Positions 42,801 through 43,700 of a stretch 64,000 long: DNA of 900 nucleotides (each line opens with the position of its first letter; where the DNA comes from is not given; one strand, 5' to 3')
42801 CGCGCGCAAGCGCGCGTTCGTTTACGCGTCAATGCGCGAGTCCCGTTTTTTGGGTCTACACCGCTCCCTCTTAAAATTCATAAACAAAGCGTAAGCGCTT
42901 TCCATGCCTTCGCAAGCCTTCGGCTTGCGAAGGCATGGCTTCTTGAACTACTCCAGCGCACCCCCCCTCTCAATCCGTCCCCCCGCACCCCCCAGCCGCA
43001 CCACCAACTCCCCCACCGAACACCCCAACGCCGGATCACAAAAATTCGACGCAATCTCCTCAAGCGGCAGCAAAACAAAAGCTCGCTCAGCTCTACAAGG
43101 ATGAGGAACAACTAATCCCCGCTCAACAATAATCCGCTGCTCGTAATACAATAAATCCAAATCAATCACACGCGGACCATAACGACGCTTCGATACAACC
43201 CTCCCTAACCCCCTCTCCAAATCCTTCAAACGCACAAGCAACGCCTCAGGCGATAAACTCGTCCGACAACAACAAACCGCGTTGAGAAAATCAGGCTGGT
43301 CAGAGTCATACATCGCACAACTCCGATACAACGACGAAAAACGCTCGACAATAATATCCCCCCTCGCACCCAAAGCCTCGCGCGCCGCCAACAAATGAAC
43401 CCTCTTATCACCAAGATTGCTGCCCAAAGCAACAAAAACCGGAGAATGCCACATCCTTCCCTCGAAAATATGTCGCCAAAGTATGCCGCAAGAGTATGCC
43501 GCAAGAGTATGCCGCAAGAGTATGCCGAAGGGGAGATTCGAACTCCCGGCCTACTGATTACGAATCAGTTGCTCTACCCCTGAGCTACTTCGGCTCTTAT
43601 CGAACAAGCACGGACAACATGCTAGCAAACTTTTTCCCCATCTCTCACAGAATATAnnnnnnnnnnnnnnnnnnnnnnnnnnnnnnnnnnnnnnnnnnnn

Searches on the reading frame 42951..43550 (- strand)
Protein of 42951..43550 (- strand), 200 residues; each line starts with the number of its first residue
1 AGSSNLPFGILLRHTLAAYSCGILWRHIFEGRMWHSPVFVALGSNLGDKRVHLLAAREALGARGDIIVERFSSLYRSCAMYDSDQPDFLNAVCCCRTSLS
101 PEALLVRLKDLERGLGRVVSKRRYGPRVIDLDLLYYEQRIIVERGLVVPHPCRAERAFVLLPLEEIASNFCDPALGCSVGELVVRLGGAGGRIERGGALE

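Call 75: search_protein_families(library=pfam, proteins=[window:42951-43550:-], max_evalue=0.001)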
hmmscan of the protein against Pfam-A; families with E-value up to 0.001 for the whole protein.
window:42951-43550:- (200 aa): 1 family
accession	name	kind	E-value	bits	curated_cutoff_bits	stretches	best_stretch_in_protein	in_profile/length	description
PF01288.25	HPPK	-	1e-33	116.6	25.7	1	39-167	1-115/116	7,8-dihydro-6-hydroxymethylpterin-pyrophosphokinase (HPPK)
